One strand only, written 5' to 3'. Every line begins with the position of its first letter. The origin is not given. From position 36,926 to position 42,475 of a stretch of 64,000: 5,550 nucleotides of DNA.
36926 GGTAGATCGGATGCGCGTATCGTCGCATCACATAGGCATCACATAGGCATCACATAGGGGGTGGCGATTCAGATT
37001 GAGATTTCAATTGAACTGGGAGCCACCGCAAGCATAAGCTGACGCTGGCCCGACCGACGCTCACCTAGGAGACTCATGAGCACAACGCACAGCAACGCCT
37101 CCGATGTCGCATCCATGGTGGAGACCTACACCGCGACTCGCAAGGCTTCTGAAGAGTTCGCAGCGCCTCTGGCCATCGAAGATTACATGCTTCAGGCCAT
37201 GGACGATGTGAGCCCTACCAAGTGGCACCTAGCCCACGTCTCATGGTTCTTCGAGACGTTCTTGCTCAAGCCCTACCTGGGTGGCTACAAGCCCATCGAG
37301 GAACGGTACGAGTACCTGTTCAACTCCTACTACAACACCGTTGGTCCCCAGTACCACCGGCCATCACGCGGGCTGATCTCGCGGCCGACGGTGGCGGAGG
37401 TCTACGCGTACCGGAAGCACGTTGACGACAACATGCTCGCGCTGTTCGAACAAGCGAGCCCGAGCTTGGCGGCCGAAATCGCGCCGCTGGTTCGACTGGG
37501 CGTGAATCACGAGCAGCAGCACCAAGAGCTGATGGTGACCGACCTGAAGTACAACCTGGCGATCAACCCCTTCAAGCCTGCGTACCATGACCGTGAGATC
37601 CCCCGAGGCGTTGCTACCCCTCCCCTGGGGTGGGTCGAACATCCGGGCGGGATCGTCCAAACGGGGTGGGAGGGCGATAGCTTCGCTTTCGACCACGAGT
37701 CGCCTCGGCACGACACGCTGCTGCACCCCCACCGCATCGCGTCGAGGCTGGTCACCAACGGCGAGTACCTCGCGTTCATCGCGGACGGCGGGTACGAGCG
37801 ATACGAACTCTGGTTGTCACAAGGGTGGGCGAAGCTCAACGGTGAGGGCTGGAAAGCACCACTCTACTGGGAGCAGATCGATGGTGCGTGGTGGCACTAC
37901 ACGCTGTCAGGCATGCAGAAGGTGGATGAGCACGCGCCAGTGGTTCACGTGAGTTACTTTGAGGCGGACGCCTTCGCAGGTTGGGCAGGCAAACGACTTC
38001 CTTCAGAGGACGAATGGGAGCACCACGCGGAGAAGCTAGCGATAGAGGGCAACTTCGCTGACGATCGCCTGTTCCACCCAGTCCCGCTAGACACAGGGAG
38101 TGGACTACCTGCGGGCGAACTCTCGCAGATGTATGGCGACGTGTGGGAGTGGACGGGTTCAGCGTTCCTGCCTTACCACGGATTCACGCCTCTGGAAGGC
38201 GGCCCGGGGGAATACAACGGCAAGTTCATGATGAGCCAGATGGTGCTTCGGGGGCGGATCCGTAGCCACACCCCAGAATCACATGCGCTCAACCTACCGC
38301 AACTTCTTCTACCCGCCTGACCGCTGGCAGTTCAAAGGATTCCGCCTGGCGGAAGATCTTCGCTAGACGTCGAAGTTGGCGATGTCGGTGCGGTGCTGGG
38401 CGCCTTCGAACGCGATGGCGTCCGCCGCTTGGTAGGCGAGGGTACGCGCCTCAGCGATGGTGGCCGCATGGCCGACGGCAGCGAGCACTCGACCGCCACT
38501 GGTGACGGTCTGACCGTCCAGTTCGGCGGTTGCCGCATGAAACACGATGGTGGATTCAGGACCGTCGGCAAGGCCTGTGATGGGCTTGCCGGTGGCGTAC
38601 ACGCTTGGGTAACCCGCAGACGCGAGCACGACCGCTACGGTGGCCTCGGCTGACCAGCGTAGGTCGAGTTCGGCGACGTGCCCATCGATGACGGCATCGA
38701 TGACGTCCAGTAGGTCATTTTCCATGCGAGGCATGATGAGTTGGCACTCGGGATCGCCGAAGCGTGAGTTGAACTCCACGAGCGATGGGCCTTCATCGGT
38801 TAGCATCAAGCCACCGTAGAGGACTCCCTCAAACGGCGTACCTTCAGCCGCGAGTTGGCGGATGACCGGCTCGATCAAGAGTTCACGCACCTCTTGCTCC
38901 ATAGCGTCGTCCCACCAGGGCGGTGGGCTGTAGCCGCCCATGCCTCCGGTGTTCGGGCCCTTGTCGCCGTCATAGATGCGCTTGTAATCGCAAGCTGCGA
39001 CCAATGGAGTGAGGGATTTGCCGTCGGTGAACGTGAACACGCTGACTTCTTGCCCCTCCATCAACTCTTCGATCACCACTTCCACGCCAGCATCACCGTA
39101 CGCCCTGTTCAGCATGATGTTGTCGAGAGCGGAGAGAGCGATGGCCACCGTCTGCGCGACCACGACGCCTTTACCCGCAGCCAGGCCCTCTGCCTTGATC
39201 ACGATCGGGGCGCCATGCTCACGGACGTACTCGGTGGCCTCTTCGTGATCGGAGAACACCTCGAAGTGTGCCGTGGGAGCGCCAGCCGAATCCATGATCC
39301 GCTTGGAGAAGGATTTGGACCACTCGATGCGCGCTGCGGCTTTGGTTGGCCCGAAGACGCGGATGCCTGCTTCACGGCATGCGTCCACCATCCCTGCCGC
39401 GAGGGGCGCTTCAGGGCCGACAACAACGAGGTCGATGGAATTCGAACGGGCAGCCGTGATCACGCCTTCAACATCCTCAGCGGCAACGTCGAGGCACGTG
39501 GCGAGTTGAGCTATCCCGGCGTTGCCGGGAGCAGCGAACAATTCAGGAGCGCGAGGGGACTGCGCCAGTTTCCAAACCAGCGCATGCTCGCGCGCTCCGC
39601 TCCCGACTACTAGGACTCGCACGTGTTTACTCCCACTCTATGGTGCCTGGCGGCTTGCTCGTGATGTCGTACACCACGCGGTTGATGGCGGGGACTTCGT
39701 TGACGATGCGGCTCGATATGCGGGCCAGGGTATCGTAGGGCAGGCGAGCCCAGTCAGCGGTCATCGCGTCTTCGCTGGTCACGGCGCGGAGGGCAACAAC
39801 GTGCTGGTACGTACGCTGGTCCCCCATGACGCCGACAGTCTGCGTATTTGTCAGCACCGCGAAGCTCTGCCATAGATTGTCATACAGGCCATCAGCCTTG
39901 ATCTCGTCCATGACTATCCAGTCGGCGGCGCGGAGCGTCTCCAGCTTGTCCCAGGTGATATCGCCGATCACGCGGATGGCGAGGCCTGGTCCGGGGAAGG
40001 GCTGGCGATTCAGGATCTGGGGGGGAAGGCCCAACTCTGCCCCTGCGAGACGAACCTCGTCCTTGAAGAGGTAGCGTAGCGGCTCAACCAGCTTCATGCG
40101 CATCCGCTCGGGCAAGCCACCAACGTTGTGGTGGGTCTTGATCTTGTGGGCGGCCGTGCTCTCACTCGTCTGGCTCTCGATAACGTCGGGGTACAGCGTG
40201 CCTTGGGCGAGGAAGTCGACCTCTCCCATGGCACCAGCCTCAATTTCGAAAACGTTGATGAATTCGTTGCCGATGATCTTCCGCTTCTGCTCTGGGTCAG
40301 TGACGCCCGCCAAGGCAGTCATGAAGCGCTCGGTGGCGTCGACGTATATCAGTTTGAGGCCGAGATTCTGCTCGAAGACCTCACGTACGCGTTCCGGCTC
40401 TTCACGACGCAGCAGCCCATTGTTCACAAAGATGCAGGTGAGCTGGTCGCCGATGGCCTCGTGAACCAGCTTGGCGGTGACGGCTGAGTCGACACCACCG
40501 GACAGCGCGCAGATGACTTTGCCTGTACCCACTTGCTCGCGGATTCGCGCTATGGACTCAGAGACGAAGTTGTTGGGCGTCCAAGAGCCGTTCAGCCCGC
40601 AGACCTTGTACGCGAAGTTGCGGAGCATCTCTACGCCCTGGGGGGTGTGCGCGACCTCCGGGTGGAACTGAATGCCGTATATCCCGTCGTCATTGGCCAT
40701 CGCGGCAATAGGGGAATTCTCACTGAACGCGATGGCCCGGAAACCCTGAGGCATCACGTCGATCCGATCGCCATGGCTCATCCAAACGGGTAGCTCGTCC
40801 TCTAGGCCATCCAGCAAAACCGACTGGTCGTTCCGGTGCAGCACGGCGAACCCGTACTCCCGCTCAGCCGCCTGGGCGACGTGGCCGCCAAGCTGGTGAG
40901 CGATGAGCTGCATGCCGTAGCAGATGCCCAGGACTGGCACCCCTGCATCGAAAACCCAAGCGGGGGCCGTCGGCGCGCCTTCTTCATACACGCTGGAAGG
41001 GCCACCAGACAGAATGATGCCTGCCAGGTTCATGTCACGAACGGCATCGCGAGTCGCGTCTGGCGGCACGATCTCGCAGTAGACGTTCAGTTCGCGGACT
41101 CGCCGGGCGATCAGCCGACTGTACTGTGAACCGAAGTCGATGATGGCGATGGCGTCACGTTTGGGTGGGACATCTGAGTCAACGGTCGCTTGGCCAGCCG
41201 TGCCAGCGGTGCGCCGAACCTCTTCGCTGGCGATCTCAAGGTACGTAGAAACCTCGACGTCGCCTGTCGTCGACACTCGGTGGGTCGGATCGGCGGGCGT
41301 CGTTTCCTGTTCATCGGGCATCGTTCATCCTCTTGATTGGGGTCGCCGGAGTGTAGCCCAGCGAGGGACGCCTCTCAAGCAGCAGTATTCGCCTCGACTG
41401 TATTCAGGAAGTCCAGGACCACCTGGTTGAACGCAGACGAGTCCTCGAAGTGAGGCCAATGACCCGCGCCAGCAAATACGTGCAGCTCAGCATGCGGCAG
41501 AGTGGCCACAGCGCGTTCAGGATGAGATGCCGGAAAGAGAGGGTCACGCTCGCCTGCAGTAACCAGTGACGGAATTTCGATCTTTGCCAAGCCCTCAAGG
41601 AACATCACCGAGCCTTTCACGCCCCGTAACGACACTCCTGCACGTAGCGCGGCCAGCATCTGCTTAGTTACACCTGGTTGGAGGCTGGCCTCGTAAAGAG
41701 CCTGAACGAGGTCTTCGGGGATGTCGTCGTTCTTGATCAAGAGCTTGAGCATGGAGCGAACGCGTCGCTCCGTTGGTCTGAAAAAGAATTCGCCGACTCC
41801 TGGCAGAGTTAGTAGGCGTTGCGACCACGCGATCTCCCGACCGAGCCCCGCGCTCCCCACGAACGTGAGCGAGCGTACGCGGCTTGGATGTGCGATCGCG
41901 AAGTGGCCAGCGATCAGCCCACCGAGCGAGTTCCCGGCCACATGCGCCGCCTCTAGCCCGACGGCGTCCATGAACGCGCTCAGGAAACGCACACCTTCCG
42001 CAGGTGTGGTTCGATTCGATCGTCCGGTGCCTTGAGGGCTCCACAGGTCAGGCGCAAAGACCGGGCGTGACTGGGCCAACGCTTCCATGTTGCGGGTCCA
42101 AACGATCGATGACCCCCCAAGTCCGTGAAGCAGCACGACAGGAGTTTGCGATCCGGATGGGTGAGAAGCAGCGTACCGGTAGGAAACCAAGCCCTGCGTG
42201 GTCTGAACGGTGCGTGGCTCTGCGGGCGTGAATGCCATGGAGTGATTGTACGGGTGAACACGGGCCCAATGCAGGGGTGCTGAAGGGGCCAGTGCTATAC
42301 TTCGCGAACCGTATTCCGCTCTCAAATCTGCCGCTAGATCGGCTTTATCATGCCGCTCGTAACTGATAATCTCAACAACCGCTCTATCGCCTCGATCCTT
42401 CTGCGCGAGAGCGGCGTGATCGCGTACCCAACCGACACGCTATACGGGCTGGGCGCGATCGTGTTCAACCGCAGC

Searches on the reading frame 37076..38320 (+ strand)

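Call 69: search_protein_families(library=pfam, proteins=[window:37076-38320:+], max_evalue=0.01)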
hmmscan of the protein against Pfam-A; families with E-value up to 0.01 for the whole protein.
window:37076-38320:+ (414 aa): 2 families
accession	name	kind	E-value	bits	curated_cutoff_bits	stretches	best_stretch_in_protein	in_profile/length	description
PF03781.23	FGE-sulfatase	-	2.4e-27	96.6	23.3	1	186-318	5-122/255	Sulfatase-modifying factor enzyme 1-like domain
PF12867.12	DinB_2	-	6.6e-07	30.3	24.8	1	18-153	2-128/128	DinB superfamily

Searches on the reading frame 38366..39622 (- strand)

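Call 69: search_protein_families(library=pfam, proteins=[L023:11831-13003:+, L023:14644-15102:+, L023:15112-15627:+, L023:18096-19628:+], max_evalue=0.01)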
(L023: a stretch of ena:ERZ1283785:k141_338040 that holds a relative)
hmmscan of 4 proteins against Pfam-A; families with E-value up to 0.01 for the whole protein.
L023:11831-13003:+ (390 aa): 0 families

L023:14644-15102:+ (152 aa): 0 families

L023:15112-15627:+ (171 aa): 1 family
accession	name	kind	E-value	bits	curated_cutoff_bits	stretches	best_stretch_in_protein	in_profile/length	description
PF22201.2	FlaF_Ig-like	-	0.00073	20.4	28.4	1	51-112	5-68/112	Conserved flagellar protein F, immunoglobulin-like domain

L023:18096-19628:+ (510 aa): 0 families

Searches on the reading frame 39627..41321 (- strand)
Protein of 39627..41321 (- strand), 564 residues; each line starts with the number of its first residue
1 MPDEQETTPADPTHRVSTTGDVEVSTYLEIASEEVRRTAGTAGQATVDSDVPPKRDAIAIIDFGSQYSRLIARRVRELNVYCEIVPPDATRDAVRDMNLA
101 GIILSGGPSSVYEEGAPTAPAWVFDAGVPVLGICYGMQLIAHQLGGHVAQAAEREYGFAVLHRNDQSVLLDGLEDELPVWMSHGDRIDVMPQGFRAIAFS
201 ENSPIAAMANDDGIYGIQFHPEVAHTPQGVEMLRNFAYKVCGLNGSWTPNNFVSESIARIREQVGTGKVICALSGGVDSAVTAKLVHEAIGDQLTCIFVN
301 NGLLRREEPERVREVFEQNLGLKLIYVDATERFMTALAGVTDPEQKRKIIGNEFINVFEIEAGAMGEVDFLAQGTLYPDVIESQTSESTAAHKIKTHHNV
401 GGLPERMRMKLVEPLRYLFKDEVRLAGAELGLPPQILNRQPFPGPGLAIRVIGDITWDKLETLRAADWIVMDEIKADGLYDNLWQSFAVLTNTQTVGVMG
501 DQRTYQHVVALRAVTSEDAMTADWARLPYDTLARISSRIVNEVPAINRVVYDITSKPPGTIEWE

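Call 69: search_protein_families(library=pfam, proteins=[window:39627-41321:-], max_evalue=0.01)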
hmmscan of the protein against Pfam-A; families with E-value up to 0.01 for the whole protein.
window:39627-41321:- (564 aa): 9 families
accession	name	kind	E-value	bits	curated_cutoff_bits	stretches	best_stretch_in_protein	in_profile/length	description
PF00117.34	GATase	-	5.5e-47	160.3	22.8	1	60-239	2-189/190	Glutamine amidotransferase class-I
PF00958.27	GMP_synt_C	-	2.2e-45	153.1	27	1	472-563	1-92/92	GMP synthase C terminal domain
PF07722.19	Peptidase_C26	-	1.9e-10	41.3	20.5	1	124-222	102-219/219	Peptidase C26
PF02540.23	NAD_synthase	-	2.9e-08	33.6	21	1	262-335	14-87/242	NAD synthase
PF03054.22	tRNA_Me_trans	-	6.1e-05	23.2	20.6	1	268-301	2-34/202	tRNA methyl transferase HUP domain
PF01507.26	PAPS_reduct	-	0.001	19.6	22.5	1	269-345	2-76/175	Phosphoadenosine phosphosulfate reductase domain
PF06508.19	QueC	-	0.0054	16.7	22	0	268-330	1-61/210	Queuosine biosynthesis protein QueC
PF00764.25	Arginosuc_synth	-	0.0081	16.7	27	0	268-335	1-67/162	Arginosuccinate synthase N-terminal HUP domain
PF02568.20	ThiI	-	0.0089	16.1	20.5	0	266-316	3-52/197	Thiamine biosynthesis protein (ThiI)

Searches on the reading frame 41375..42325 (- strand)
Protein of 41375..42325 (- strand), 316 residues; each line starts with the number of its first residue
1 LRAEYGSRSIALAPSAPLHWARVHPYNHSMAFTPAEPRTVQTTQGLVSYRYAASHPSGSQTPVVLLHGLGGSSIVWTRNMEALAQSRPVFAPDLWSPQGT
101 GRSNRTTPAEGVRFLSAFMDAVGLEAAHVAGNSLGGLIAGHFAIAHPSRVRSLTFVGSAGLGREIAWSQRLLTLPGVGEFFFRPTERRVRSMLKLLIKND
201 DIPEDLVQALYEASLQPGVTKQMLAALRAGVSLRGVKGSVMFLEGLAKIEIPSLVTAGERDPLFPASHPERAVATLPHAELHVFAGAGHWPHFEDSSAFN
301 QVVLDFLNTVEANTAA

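Call 53: search_protein_families(library=pfam, proteins=[window:41375-42325:-], max_evalue=0.001)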
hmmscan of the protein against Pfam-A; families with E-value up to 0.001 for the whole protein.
window:41375-42325:- (316 aa): 4 families
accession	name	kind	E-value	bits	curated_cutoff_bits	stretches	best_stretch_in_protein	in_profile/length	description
PF00561.26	Abhydrolase_1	-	7.5e-28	98.3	25.8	1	62-295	2-244/245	alpha/beta hydrolase fold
PF12697.13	Abhydrolase_6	-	2.5e-19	71.2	26.3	1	63-300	1-215/217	Alpha/beta hydrolase family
PF12146.15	Hydrolase_4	-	2.6e-09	37.2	27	1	63-295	7-238/239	Serine aminopeptidase, S33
PF08386.16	Abhydrolase_4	-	0.00047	20.7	21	1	248-312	32-96/103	TAP-like protein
